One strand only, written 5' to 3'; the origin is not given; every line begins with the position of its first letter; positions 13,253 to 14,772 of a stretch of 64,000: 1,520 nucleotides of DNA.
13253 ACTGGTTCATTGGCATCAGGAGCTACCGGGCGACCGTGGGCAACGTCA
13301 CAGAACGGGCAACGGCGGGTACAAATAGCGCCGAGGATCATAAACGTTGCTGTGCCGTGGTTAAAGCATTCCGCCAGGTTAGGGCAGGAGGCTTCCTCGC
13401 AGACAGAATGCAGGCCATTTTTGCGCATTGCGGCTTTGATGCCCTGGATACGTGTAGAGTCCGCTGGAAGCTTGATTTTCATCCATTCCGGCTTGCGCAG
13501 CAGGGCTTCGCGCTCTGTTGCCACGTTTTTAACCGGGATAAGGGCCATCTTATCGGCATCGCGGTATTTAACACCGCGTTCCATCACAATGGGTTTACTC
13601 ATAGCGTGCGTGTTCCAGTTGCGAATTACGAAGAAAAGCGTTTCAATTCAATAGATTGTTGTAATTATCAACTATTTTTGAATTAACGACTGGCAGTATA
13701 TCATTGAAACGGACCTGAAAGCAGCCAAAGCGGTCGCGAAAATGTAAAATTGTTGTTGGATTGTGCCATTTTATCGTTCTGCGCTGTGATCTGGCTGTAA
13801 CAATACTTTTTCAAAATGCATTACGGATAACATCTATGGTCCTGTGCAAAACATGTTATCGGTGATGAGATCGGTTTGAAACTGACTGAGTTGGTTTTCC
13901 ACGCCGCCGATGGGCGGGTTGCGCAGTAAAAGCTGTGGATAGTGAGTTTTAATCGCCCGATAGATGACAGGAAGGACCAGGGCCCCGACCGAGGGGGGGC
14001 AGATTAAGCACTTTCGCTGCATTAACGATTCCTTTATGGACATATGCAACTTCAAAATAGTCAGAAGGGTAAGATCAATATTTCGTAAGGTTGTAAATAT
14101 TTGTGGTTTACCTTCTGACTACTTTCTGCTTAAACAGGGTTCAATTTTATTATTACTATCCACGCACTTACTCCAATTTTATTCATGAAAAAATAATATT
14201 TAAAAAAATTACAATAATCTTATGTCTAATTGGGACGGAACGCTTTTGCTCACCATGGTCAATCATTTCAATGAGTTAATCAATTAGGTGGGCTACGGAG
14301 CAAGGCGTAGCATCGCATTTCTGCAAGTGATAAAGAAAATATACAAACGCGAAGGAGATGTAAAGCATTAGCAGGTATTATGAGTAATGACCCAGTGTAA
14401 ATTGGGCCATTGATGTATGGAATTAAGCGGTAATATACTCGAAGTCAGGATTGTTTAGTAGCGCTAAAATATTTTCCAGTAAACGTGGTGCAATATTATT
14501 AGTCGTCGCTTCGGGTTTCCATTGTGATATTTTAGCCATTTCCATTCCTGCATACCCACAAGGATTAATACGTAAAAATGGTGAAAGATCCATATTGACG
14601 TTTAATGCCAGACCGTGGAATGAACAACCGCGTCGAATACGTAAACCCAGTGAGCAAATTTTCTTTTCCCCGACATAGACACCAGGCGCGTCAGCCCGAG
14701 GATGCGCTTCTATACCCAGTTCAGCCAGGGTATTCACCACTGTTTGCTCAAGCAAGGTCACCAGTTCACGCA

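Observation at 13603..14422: lipA–lipB spacer lacks an intact regulator gene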

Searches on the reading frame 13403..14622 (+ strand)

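Call 14: search_protein_families(library=pfam, proteins=[L003:1909-2862:-], max_evalue=1)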
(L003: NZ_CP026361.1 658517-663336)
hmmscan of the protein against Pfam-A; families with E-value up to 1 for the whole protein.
L003:1909-2862:- (317 aa): 3 families
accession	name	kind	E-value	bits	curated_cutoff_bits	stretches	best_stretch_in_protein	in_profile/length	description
PF03466.25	LysR_substrate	-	1.4e-16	61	28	1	116-316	5-207/209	LysR substrate binding domain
PF00126.33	HTH_1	-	1.5e-14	54.1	26.6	1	31-89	1-59/60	Bacterial regulatory helix-turn-helix protein, lysR family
PF08280.17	HTH_Mga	-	0.0077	16.6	23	1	46-77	22-53/59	M protein trans-acting positive regulator (MGA) HTH domain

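Call 37: search_protein_families(library=ncbifam, proteins=[L003:1909-2862:-, L002:1941-2474:-], max_evalue=0.1)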
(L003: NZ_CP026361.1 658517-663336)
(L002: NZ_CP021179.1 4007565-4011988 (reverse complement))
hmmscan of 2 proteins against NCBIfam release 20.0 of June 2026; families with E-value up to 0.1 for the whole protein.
L003:1909-2862:- (317 aa): 46 families (the best 25 are shown)
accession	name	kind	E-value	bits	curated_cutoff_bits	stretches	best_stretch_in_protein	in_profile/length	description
NF008554.1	PRK11482.1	equivalog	8.4e-184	609.8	277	1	1-317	1-317/317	YbeF family transcriptional regulator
NF047710.1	TransRegCitRGProt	equivalog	1e-53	182.6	400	1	25-311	6-294/295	DNA-binding transcriptional repressor CitR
NF050187.1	TransRegBsrAPseudo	equivalog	9e-35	120.2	480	1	24-293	3-275/298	LysR family transcriptional regulator BsrA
NF007063.1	PRK09508.1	equivalog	2.3e-32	112.5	262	1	23-289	9-278/307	transcriptional regulator LeuO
NF007581.0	PRK10216.1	equivalog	5.3e-19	68.4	314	2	25-146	4-126/319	HTH-type transcriptional regulator YidZ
NF040786.1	LysR_Sec_metab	equivalog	2.1e-16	59.8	250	1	29-248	1-223/298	selenium metabolism-associated LysR family transcriptional regulator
NF045905.1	TransRegLelALeg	equivalog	7.8e-16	58.2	500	1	24-290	2-276/305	LysR family transcriptional regulator LelA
TIGR03418.1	chol_sulf_TF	equivalog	7.7e-14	51.4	324.8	1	30-194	2-165/291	choline sulfate utilization transcriptional regulator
TIGR02424.1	TF_pcaQ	equivalog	8.1e-14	51.2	303.8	1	29-251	3-228/300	pca operon transcription factor PcaQ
NF007307.0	PRK09791.1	equivalog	4.1e-13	49.1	336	1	28-266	4-247/302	LysR family transcriptional regulator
NF008352.0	PRK11139.1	subfamily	1.6e-12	47.1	288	1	31-222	8-196/305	transcriptional regulator GcvA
NF052633.1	LysR_TF_PsrA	exception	2.1e-12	46.6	540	1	28-257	4-238/297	L-proline-binding transcription factor PsrA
NF053705.1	TransRegGltCGpos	equivalog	2.2e-11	43.5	350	1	34-264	6-242/300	glutamate biosynthesis transcriptional regulator GltC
NF007491.0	PRK10086.1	equivalog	1.5e-10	40.4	316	1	25-195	13-182/313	DNA-binding transcriptional regulator DsdC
NF008416.0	PRK11242.1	equivalog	3.3e-09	36.5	277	1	35-265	7-243/300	transcriptional regulator CynR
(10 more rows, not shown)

L002:1941-2474:- (178 aa): 12 families
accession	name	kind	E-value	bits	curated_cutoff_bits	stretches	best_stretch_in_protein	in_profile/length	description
NF008554.1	PRK11482.1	equivalog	7.3e-78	261.7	277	1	4-178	1-175/317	YbeF family transcriptional regulator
NF047710.1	TransRegCitRGProt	equivalog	4.9e-13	49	400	1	29-173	7-154/295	DNA-binding transcriptional repressor CitR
NF007063.1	PRK09508.1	equivalog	4.5e-12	45.9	262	1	26-150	9-135/307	transcriptional regulator LeuO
NF050187.1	TransRegBsrAPseudo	equivalog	6.6e-10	38.6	480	1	27-170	3-150/298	LysR family transcriptional regulator BsrA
NF007581.0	PRK10216.1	equivalog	4.4e-07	29.3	314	1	28-149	4-126/319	HTH-type transcriptional regulator YidZ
NF040786.1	LysR_Sec_metab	equivalog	0.00022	20.3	250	1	61-149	30-120/298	selenium metabolism-associated LysR family transcriptional regulator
NF053705.1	TransRegGltCGpos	equivalog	0.0011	18.2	350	1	61-150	30-121/300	glutamate biosynthesis transcriptional regulator GltC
NF052633.1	LysR_TF_PsrA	exception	0.0028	16.7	540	1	56-151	29-126/297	L-proline-binding transcription factor PsrA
TIGR03418.1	chol_sulf_TF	equivalog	0.0028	16.7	324.8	1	62-134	31-103/291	choline sulfate utilization transcriptional regulator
NF008352.0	PRK11139.1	subfamily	0.0099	15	288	1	61-150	35-124/305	transcriptional regulator GcvA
NF008410.0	PRK11233.1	equivalog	0.012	14.8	309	1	62-152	31-124/305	nitrogen assimilation transcriptional regulator NAC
NF007307.0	PRK09791.1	equivalog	0.088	11.9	336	1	61-152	34-127/302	LysR family transcriptional regulator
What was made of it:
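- It matches NF008554 end to end (610 bits) and has the Pfam HTH_1 and LysR_substrate domains (calls 14, 37).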

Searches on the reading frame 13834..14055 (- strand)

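Call 14: search_protein_families(library=pfam, proteins=[window:13834-14055:-], max_evalue=1)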
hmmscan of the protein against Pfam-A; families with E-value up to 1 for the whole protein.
window:13834-14055:- (73 aa): 0 families

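Call 37: search_protein_families(library=ncbifam, proteins=[window:13834-14055:-], max_evalue=0.1)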
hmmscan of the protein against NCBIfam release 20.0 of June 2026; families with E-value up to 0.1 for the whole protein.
window:13834-14055:- (73 aa): 1 family
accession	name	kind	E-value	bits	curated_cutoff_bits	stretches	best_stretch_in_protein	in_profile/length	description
NF008554.1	PRK11482.1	equivalog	4.5e-21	75.1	277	1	14-71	117-175/317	YbeF family transcriptional regulator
